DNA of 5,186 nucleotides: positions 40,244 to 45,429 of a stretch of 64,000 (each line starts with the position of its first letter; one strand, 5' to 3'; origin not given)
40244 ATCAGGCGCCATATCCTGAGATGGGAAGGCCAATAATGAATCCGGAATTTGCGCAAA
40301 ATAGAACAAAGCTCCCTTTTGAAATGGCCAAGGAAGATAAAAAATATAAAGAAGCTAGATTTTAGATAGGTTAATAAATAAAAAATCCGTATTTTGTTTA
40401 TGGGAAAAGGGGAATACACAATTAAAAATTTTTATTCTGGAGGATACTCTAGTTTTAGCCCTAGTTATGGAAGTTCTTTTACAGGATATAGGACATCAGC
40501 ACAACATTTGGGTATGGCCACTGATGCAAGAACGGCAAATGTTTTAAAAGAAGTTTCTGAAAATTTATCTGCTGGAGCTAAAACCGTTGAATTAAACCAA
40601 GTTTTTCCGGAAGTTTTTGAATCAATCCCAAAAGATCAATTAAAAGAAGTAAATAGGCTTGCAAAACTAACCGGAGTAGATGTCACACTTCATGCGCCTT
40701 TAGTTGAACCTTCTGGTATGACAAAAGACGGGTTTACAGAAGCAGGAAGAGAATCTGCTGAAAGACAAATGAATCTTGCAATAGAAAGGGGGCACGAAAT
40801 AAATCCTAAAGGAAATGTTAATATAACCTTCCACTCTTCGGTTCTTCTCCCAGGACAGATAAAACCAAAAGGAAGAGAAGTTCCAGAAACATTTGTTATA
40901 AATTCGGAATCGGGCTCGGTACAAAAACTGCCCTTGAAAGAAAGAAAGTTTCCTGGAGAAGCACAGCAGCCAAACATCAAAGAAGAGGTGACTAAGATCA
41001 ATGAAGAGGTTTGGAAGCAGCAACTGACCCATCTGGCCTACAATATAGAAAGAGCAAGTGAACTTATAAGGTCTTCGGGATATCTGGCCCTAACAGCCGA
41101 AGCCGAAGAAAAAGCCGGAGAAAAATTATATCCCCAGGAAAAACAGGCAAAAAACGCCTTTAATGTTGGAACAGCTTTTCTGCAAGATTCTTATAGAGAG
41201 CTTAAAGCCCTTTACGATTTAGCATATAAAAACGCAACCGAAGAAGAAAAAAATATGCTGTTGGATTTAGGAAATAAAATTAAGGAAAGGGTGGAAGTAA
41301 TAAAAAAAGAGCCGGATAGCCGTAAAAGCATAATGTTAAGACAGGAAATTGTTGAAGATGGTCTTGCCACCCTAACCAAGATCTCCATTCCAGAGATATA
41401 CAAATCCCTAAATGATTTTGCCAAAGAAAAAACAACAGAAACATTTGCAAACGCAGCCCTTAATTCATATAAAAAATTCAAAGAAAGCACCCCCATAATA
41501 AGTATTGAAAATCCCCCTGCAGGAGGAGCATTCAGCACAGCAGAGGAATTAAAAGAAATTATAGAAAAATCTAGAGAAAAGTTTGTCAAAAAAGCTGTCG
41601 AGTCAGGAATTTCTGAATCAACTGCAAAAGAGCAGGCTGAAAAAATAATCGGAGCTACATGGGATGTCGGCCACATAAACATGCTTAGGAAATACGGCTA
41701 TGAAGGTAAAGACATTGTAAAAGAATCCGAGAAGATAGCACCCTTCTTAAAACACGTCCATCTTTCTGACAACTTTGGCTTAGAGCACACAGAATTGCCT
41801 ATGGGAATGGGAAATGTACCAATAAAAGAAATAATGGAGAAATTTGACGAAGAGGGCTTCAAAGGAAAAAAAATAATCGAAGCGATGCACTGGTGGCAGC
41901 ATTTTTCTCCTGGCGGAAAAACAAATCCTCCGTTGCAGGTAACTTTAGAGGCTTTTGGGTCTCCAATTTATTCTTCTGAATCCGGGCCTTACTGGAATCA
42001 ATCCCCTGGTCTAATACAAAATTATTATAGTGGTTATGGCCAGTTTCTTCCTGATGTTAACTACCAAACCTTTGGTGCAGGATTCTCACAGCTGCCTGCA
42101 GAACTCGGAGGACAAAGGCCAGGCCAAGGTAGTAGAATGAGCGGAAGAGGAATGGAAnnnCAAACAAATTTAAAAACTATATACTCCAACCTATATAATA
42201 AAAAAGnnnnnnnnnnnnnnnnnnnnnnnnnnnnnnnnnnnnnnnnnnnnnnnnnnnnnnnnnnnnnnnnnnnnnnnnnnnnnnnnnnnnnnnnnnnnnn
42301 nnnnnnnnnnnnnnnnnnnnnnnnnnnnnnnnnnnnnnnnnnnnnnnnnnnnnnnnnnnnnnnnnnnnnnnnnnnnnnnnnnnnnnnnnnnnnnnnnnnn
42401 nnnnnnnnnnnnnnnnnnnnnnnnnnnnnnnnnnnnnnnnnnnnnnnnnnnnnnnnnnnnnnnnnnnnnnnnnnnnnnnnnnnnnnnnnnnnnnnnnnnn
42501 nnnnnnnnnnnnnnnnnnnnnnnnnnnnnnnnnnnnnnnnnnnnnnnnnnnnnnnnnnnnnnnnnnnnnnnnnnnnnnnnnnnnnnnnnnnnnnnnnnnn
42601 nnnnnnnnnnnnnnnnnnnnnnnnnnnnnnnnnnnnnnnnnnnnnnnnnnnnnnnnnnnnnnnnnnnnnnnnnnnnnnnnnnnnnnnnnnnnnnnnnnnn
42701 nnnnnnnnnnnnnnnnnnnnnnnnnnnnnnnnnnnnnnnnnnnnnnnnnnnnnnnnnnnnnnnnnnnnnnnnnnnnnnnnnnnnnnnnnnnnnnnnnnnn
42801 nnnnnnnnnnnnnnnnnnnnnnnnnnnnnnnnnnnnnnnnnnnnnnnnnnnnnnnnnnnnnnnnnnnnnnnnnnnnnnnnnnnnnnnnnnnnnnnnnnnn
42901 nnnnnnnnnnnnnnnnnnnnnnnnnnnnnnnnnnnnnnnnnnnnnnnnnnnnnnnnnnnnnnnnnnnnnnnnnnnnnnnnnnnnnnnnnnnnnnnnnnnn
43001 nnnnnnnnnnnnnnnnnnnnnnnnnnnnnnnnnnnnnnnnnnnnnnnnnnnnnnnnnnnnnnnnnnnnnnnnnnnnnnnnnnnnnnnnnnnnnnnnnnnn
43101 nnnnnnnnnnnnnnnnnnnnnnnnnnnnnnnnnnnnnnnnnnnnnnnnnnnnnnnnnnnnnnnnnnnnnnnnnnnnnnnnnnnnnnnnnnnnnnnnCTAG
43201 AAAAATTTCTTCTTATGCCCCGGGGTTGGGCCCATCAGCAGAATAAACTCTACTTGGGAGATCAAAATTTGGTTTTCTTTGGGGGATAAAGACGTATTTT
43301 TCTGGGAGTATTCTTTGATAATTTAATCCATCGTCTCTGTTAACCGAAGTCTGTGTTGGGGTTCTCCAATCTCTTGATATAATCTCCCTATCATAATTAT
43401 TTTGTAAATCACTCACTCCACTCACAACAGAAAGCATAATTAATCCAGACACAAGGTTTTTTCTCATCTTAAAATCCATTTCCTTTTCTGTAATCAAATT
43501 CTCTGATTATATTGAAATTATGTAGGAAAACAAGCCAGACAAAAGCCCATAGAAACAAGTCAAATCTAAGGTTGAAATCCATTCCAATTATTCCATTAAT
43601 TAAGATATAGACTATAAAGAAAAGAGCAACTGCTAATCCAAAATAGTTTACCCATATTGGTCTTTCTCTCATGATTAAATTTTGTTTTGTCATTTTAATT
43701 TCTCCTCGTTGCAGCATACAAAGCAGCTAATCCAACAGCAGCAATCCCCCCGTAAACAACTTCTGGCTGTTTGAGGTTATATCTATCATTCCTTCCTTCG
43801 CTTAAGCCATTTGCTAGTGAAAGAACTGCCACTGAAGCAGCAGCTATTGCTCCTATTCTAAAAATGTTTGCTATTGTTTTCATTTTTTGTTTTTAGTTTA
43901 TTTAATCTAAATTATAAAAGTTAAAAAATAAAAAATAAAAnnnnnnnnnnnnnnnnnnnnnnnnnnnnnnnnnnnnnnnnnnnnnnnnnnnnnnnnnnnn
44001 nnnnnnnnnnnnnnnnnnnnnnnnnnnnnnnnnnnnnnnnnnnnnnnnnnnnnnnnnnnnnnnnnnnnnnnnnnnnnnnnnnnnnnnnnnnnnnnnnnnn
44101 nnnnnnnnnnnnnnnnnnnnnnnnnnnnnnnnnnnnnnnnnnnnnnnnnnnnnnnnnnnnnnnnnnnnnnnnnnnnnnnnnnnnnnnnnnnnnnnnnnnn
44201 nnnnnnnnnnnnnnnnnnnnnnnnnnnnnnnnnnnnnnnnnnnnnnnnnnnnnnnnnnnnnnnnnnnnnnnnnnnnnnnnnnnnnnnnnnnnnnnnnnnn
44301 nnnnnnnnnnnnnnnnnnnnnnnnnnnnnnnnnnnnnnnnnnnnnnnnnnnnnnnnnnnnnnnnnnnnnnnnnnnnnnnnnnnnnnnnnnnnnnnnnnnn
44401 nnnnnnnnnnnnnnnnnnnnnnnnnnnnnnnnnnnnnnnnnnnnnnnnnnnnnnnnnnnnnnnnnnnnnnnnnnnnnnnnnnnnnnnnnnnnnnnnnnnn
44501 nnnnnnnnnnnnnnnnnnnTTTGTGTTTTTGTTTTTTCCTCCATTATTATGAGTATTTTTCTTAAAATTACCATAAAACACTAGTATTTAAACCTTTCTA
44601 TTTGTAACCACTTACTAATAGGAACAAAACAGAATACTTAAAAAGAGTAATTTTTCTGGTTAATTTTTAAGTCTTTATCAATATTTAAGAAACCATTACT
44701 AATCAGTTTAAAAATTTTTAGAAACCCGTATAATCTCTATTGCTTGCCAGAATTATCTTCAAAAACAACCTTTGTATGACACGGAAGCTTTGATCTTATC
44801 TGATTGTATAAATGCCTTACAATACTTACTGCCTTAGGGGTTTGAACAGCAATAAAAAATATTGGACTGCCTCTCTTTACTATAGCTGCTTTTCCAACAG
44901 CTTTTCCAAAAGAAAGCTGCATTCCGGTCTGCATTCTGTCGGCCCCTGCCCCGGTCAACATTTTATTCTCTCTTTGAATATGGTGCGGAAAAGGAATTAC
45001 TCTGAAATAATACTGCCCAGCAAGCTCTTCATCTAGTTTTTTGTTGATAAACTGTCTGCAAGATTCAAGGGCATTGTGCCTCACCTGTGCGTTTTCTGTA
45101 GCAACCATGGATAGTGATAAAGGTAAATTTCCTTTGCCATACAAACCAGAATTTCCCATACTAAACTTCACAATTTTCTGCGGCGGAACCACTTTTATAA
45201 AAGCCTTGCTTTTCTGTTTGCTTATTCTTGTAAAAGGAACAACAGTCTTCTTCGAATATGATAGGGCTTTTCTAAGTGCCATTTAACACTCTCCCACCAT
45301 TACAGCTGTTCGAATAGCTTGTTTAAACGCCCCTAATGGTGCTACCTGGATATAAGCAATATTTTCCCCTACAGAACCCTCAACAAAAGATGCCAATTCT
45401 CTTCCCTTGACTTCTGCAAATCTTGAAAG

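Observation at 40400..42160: Xylose-isomerase-like TIM barrel split by a ~250-aa coiled-coil insert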

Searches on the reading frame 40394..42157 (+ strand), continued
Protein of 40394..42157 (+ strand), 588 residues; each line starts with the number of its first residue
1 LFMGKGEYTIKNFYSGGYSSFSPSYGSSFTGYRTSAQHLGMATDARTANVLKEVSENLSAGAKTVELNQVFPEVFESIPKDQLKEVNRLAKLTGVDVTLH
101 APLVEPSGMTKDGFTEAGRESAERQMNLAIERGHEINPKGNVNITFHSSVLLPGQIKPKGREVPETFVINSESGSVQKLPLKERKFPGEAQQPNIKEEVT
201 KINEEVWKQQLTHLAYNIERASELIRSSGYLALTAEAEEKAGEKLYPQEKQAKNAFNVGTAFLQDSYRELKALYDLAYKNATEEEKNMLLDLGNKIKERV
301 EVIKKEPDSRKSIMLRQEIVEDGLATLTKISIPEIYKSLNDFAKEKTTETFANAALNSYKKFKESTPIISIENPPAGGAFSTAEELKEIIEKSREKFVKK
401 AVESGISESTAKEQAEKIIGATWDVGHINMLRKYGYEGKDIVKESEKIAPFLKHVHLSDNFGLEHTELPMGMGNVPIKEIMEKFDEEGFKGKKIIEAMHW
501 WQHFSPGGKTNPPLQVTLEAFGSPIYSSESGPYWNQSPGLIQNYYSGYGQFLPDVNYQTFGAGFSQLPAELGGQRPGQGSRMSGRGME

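Call 44: find_homologous_proteins(query=P0267)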
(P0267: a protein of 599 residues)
Query P0267 (599 aa): 367 proteins with E <= 0.001 among 8000 candidates; the best 120 are listed.
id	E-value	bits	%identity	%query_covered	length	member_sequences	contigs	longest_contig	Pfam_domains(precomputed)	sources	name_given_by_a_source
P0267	0.0e+0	1326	100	100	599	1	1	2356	PF01261.31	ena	-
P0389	3.2e-288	975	73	100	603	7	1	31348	PF01261.31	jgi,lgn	jgi:tetratricopeptide (TPR) repeat protein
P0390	1.0e-149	518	44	100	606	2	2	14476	PF01261.31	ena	-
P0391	1.0e-146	508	45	99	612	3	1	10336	PF01261.31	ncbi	-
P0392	3.8e-146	506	45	100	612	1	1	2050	PF01261.31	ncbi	-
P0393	1.8e-145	504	44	100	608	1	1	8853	PF01261.31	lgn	-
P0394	4.0e-142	493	44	100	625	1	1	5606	PF01261.31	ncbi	-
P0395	5.4e-140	486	43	100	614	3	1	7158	PF01261.31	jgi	jgi:tetratricopeptide (TPR) repeat protein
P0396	5.8e-138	479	45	100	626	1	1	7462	PF01261.31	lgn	-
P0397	2.3e-135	471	43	100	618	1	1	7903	PF01261.31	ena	-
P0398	9.7e-132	459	44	99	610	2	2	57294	PF01261.31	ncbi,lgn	ncbi:MAG: hypothetical protein QW622_00555 [Candidatus Pacearchaeota archaeon]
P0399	3.1e-131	457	41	100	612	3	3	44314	-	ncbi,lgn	ncbi:MAG: hypothetical protein QXQ30_00565 [Candidatus Pacearchaeota archaeon]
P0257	7.6e-129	449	42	98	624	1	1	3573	PF01261.31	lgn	-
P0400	4.3e-125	437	42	100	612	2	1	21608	PF01261.31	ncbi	ncbi:MAG: TIM barrel protein [Candidatus Pacearchaeota archaeon]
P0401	2.9e-106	375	39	100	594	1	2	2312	PF01261.31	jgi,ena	-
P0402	1.6e-100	356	37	100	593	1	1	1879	PF01261.31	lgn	-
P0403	8.6e-100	353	39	99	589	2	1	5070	PF01261.31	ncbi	-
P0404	7.0e-99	350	38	99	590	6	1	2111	PF01261.31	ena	-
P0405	4.2e-96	341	37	100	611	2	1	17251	PF01261.31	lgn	-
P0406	4.2e-96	341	38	99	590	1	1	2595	PF01261.31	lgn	-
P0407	2.4e-95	338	38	98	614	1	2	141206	PF01261.31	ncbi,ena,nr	ncbi:MAG: hypothetical protein IIA87_01625 [Nanoarchaeota archaeon]|nr:hypothetical protein [Nanoarc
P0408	2.5e-95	338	38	98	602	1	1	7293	PF01261.31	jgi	-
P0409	4.0e-95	338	39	97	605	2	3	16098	PF01261.31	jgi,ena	-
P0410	1.6e-94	336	37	98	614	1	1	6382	PF01261.31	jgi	-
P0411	3.4e-94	335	37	97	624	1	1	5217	PF01261.31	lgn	-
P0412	7.4e-94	334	37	100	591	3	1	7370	PF01261.31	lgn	-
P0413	1.9e-93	332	36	100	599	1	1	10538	PF01261.31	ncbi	-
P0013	4.3e-93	331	36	97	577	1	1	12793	PF01261.31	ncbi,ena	-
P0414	4.5e-93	331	38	94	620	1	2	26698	PF01261.31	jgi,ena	-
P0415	7.3e-93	330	34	100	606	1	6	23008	PF01261.31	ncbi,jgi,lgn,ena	-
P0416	1.5e-92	329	33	100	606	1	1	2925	PF01261.31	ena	-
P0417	2.3e-92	329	34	100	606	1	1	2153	PF01261.31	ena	-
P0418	2.7e-92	328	39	95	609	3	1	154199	PF01261.31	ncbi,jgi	-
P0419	4.6e-92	328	36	96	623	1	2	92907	PF01261.31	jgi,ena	-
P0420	6.2e-92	327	36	99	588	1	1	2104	PF01261.31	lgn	-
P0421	9.3e-92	327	37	99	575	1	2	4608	PF01261.31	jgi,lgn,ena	-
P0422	1.5e-91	326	35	98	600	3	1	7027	PF01261.31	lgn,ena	-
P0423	1.6e-91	326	36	94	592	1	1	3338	PF01261.31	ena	-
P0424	3.9e-91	325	36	97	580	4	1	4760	PF01261.31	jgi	-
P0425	7.8e-91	324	36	98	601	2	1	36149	PF01261.31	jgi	-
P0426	2.4e-90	322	36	98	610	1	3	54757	PF01261.31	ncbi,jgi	-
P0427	3.8e-90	321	35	97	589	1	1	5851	PF01261.31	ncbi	-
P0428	4.5e-90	321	34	98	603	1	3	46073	PF01261.31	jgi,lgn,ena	-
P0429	6.4e-90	321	37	100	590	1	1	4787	PF01261.31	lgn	-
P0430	1.0e-89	320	37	98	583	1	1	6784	PF01261.31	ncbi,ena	ncbi:MAG: TIM barrel protein [Nanoarchaeota archaeon]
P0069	1.1e-89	320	35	98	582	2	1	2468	PF01261.31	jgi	jgi:sugar phosphate isomerase/epimerase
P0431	1.9e-89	319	36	96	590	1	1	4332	PF01261.31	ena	-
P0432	2.6e-89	319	34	100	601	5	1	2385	PF01261.31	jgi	jgi:sugar phosphate isomerase/epimerase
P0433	3.8e-89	318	34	96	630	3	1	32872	PF01261.31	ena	-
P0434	4.0e-89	318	37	98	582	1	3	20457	PF01261.31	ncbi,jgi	-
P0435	5.9e-89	317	35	96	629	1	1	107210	PF01261.31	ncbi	-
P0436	6.2e-89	317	37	100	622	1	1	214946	PF01261.31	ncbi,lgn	ncbi:MAG: sugar phosphate isomerase/epimerase [Candidatus Pacearchaeota archaeon]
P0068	7.2e-89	317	35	97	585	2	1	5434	PF01261.31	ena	-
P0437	9.6e-89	317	36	96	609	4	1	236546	PF01261.31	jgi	jgi:sugar phosphate isomerase/epimerase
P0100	1.5e-88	316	35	97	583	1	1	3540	PF01261.31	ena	-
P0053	1.5e-88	316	35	97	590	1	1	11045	PF01261.31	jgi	jgi:sugar phosphate isomerase/epimerase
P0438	2.1e-88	316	36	94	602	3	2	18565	PF01261.31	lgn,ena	-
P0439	2.5e-88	315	37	100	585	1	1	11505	PF01261.31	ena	-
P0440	2.7e-88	315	33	95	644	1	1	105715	PF01261.31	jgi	-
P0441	3.4e-88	315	35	97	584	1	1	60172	PF01261.31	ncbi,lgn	-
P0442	4.5e-88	314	35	96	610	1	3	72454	PF01261.31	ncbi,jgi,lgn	-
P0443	6.1e-88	314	37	97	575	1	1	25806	PF01261.31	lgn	-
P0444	1.1e-87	313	37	95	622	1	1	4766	PF01261.31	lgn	-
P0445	1.1e-87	313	37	97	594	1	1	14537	PF14748.12,PF01261.31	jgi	jgi:sugar phosphate isomerase/epimerase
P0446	1.7e-87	312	35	95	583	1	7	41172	PF01261.31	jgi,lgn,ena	jgi:sugar phosphate isomerase/epimerase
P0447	1.9e-87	312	36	97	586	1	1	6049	PF01261.31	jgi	-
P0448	2.3e-87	312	36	98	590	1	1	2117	PF01261.31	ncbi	-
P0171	2.3e-87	312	38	99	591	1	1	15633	PF01261.31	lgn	-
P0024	2.7e-87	312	35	97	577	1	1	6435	PF01261.31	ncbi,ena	-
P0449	2.7e-87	312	34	98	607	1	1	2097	PF01261.31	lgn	-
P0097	2.9e-87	312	34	99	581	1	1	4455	PF01261.31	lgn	-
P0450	3.0e-87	312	35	97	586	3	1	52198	PF01261.31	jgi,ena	-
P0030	4.3e-87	311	35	97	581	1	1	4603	PF01261.31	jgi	-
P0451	4.7e-87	311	35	97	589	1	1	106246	PF01261.31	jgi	jgi:hypothetical protein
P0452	4.9e-87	311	33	96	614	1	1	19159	PF01261.31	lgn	-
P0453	5.5e-87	311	37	96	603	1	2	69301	PF01261.31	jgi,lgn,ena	-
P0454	9.6e-87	310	35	97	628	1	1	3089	PF01261.31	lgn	-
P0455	1.9e-86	309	34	98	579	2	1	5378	PF01261.31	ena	-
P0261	2.9e-86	308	36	100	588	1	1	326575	PF01261.31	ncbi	-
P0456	3.3e-86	308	36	97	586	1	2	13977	PF01261.31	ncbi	-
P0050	4.7e-86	308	35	97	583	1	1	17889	PF01261.31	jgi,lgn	jgi:sugar phosphate isomerase/epimerase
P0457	7.1e-86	307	35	97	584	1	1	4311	PF01261.31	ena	-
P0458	7.6e-86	307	34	97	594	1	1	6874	PF01261.31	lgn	-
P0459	8.8e-86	307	35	98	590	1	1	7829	PF01261.31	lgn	-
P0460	1.0e-85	307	35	97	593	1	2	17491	PF01261.31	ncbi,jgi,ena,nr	ncbi:hypothetical protein DRN73_04000 [Candidatus Pacearchaeota archaeon]|nr:MAG: hypothetical prote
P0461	1.2e-85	306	35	100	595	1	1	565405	PF01261.31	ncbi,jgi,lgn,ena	ncbi:MAG: TIM barrel protein [Candidatus Pacearchaeota archaeon]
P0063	1.3e-85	306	34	97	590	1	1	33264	PF01261.31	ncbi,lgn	-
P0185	1.7e-85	306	34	94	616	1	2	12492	PF01261.31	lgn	-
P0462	2.1e-85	306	34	99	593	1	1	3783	PF01261.31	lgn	-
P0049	2.6e-85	305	34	97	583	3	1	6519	PF01261.31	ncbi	-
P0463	2.8e-85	305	34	97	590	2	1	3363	PF01261.31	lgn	-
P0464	3.1e-85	305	34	99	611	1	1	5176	PF01261.31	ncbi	-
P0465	3.3e-85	305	34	97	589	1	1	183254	PF01261.31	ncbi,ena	-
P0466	4.5e-85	305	36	97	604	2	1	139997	PF01261.31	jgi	-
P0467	5.0e-85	304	36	95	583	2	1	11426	PF01261.31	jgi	-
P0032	5.2e-85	304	34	97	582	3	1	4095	PF01261.31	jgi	jgi:sugar phosphate isomerase/epimerase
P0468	5.7e-85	304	34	97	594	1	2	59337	PF01261.31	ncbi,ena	-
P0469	6.2e-85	304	34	94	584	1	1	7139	PF01261.31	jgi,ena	-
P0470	8.0e-85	304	34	97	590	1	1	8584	PF01261.31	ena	-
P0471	1.0e-84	303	34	97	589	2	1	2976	PF01261.31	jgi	-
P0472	1.1e-84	303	35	97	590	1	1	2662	PF01261.31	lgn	-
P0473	1.4e-84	303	34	100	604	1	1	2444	PF01261.31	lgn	-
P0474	1.5e-84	303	34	97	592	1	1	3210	PF01261.31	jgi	-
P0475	1.6e-84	303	36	98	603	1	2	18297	PF01261.31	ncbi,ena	-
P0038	2.3e-84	302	34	97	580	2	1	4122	PF01261.31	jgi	jgi:sugar phosphate isomerase/epimerase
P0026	3.6e-84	302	34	98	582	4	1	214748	PF01261.31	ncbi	-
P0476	4.1e-84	301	33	97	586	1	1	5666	PF01261.31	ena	-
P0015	5.3e-84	301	35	98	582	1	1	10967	PF01261.31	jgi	-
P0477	9.0e-84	300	35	95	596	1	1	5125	PF01261.31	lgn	-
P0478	1.1e-83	300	37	96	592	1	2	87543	PF01261.31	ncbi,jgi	-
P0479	1.1e-83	300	35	97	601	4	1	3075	PF01261.31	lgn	-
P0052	1.1e-83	300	33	97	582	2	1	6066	PF01261.31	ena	-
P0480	1.2e-83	300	35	100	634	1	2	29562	PF01261.31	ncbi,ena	-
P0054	1.2e-83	300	35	98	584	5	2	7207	PF01261.31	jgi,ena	-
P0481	1.4e-83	300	34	97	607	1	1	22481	PF01261.31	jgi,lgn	jgi:hypothetical protein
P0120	1.4e-83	300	34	98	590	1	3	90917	PF01261.31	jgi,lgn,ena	jgi:sugar phosphate isomerase/epimerase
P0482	1.7e-83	299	34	100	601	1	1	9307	PF01261.31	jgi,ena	-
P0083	2.3e-83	299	33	97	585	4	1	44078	PF01261.31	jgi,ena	-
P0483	2.3e-83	299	33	98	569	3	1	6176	PF01261.31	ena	-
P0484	2.5e-83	299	34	95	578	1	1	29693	PF01261.31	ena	-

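Call 56: list_cluster_members(proteins=[P0269, window:40400-42157:+, window:40394-42157:+])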
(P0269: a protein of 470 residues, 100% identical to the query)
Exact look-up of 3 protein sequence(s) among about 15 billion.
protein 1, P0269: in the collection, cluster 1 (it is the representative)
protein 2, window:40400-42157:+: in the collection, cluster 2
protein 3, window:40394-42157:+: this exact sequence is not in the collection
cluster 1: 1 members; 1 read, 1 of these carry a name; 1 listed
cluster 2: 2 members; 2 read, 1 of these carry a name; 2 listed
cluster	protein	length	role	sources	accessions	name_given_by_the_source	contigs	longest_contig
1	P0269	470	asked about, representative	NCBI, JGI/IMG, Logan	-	hypothetical protein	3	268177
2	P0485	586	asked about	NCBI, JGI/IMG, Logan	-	sugar phosphate isomerase/epimerase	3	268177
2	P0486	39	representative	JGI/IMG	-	-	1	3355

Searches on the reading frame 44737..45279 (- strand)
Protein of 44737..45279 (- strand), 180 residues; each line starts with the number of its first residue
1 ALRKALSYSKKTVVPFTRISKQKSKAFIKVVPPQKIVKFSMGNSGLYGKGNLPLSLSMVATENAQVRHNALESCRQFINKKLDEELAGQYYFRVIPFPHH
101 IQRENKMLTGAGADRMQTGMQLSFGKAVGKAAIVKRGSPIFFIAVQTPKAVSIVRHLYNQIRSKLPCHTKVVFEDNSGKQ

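Call 3: search_protein_families(library=pfam, proteins=[window:44737-45279:-], max_evalue=1)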
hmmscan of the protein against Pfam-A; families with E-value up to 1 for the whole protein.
window:44737-45279:- (180 aa): 2 families
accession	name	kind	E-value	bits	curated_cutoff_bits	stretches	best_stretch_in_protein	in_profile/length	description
PF00252.24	Ribosomal_L16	-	1.1e-23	84.1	27.9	1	20-172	7-132/132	Ribosomal protein L16p/L10e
PF13852.11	DUF4197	-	0.11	12.6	24.9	1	95-147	40-90/199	Protein of unknown function (DUF4197)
